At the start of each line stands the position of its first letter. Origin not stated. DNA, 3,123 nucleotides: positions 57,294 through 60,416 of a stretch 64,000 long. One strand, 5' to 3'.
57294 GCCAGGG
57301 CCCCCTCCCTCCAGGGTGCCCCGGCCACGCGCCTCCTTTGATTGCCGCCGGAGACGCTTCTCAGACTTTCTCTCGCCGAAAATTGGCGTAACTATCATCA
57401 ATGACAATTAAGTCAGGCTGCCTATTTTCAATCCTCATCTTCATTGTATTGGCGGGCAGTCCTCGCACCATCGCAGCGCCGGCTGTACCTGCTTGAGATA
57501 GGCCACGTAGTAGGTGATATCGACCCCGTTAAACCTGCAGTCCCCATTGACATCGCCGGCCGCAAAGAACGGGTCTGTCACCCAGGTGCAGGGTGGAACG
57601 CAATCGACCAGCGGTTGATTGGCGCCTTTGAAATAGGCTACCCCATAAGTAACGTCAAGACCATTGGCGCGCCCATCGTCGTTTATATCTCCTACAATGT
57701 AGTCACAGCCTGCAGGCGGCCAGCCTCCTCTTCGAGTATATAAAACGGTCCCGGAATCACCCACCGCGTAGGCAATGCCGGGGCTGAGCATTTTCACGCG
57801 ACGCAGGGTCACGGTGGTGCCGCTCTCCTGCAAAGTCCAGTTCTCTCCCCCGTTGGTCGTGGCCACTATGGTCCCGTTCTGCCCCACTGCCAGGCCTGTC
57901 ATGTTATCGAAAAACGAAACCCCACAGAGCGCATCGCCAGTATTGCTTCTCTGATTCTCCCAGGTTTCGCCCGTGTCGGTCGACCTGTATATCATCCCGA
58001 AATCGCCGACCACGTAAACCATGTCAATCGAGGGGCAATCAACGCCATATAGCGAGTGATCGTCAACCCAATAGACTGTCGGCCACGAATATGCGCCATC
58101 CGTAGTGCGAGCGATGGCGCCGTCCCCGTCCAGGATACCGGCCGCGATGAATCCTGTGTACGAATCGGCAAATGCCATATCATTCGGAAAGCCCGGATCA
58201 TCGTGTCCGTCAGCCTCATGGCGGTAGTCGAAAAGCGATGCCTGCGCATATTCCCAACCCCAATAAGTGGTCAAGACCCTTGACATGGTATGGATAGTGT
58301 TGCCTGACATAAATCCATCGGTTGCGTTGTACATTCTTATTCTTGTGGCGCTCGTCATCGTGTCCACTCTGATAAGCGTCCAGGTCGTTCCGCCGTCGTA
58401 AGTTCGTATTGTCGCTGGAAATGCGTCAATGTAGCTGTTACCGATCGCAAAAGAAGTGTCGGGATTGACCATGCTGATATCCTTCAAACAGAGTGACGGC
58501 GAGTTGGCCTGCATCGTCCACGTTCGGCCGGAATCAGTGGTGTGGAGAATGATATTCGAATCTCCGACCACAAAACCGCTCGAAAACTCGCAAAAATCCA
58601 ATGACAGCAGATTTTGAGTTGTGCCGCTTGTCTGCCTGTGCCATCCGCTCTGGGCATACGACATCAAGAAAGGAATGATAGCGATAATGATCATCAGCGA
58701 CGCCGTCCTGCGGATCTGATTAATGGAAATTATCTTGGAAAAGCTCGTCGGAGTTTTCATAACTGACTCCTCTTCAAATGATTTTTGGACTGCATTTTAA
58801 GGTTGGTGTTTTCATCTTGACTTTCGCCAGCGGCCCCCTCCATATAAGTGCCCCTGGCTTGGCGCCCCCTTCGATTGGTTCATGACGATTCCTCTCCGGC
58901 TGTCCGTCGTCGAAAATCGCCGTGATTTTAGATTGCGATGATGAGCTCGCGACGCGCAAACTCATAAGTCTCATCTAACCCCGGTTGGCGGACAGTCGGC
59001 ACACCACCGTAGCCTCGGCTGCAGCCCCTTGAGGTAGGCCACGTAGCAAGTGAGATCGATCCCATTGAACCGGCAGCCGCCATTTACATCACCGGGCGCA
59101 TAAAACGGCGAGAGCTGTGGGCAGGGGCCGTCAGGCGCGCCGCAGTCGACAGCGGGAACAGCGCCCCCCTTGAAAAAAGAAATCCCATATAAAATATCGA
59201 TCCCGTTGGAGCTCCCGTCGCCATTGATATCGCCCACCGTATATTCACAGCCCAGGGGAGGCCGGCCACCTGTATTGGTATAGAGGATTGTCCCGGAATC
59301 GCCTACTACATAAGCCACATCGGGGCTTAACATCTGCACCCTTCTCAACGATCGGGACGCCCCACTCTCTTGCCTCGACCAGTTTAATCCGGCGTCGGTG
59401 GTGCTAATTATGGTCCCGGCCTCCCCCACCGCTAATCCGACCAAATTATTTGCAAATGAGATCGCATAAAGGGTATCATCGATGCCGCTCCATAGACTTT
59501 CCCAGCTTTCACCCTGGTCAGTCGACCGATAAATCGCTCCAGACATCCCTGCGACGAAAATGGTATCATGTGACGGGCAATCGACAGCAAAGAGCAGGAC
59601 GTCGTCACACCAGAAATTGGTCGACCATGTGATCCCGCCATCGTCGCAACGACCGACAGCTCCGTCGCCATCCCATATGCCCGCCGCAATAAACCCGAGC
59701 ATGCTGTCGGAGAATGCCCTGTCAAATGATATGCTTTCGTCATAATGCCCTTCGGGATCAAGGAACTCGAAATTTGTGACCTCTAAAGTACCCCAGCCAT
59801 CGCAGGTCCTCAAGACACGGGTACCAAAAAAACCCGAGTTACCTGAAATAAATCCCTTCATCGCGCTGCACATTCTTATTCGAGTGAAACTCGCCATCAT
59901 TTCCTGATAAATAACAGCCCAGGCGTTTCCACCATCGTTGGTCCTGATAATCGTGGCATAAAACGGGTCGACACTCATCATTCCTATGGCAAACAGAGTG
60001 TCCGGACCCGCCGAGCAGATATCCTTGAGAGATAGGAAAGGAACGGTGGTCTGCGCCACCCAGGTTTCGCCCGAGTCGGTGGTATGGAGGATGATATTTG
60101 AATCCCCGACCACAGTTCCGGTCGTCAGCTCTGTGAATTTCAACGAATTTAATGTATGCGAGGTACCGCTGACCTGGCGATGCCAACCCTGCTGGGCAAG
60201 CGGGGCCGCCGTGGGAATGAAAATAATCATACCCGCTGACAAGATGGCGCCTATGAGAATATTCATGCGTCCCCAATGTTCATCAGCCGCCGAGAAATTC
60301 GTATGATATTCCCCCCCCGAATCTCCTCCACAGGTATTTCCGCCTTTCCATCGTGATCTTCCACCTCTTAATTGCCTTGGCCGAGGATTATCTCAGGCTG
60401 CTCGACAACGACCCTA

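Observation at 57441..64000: Three adjacent secreted proteins share a novel roughly 90-aa cysteine-rich dockerin-like C-terminal module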

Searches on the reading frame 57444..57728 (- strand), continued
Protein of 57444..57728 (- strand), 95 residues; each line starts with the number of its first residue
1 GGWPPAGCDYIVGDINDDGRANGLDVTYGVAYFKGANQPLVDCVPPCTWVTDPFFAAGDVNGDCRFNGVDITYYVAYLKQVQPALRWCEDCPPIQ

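Call 75: list_cluster_members(proteins=[L009:1046-1357:-, L009:5772-6287:-, L009:4813-5772:-, L009:3266-4363:-, L009:7531-9348:-, L009:11974-13107:+, L009:15014-16477:-, L011:14132-15124:-, L011:15143-15862:-, L011:13643-14101:+])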
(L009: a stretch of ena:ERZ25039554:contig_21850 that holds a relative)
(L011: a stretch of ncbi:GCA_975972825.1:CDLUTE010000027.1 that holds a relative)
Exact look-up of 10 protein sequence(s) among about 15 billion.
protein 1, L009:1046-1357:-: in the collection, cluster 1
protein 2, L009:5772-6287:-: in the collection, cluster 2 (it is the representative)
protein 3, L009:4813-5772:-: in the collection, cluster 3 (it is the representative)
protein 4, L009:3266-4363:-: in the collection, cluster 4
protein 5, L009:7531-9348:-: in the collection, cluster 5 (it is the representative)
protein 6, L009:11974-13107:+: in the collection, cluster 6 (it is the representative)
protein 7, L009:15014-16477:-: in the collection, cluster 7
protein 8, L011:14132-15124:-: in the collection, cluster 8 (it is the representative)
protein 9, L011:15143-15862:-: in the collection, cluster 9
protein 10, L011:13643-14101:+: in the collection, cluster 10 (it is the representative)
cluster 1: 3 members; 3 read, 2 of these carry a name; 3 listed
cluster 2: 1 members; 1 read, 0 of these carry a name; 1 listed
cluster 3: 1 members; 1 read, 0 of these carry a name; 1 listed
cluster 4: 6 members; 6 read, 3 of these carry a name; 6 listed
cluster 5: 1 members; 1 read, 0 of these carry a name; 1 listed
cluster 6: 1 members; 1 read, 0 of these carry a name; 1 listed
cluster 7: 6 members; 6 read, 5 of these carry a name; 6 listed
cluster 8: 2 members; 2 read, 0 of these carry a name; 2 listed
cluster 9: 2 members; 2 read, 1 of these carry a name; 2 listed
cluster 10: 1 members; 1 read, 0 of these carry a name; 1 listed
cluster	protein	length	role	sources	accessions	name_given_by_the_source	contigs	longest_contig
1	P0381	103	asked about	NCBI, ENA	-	-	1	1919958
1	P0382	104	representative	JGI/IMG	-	large subunit ribosomal protein L21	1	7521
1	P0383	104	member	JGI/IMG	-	large subunit ribosomal protein L21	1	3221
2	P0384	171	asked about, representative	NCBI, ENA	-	-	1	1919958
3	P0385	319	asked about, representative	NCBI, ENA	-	-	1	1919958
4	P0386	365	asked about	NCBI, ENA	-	-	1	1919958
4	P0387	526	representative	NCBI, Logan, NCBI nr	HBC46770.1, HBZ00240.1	MAG TPA: Rne/Rng family ribonuclease [candidate division Zixibacteria bacterium] | Rne/Rng family ribonuclease [candidate division Zixibacteria bacterium]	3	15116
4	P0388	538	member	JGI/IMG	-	ribonuclease G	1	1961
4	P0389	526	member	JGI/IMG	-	ribonuclease G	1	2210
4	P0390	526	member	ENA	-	-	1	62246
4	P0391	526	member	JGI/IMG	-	-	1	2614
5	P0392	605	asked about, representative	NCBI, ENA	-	-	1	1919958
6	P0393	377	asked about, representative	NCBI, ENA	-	-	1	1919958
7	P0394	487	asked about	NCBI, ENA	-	-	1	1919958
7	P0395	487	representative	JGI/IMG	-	F420-non-reducing hydrogenase large subunit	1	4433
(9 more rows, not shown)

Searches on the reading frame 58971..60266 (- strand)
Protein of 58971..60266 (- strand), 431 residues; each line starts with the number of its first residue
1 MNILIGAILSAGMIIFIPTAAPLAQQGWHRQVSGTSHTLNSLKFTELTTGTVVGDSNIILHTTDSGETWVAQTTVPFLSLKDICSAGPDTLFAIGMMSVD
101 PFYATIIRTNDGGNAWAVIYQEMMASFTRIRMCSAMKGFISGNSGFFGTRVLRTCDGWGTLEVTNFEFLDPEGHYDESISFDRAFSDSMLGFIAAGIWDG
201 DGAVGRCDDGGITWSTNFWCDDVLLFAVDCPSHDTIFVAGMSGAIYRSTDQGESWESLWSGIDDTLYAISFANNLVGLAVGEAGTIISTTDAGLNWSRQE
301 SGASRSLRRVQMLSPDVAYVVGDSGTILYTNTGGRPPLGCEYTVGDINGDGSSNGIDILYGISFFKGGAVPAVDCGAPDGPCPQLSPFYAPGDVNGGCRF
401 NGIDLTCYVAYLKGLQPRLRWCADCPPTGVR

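Call 3: search_protein_families(library=pfam, proteins=[window:58971-60266:-], max_evalue=1)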
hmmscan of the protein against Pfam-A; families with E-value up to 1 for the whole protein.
window:58971-60266:- (431 aa): 5 families
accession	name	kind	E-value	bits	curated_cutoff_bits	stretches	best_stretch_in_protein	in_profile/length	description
PF14870.12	PSII_BNR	-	4.9e-16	59.3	27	5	254-335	8-92/303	Photosynthesis system II assembly factor YCF48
PF15902.12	Sortilin-Vps10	-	1.9e-05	24.1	33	1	244-312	2-72/446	Sortilin, neurotensin receptor 3,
PF02012.26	BNR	-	2.9e-05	23.9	27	1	246-256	1-11/12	BNR/Asp-box repeat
PF00404.24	Dockerin_1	-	0.0072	16.9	22.9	0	345-359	2-50/57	Dockerin type I domain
PF19755.4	DUF6242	-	0.033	14.5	29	0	276-332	156-213/217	Domain of unknown function (DUF6242)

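Call 4: search_protein_families(library=ncbifam, proteins=[window:58971-60266:-], max_evalue=1)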
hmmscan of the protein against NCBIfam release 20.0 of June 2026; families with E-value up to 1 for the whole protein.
window:58971-60266:- (431 aa): 2 families
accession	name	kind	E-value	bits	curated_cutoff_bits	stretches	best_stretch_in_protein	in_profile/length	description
NF010237.0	PRK13684.1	equivalog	1.3e-17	63.8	326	4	232-287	269-326/334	photosynthesis system II assembly factor Ycf48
NF045728.1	glycosyl_F510_1955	equivalog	5.1e-09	35.8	175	1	204-301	117-215/246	F510_1955 family glycosylhydrolase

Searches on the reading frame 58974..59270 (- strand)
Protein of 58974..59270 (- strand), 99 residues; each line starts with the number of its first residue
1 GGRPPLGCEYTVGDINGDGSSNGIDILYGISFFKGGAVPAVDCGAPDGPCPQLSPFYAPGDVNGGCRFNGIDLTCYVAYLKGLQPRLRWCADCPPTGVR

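Call 3: search_protein_families(library=pfam, proteins=[window:58974-59270:-], max_evalue=1)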
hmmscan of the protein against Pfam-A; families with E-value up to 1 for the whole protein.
seq(99 aa): 1 family
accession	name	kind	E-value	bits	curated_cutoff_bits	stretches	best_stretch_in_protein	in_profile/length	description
PF00404.24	Dockerin_1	-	0.00019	22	22.9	1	13-27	2-50/57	Dockerin type I domain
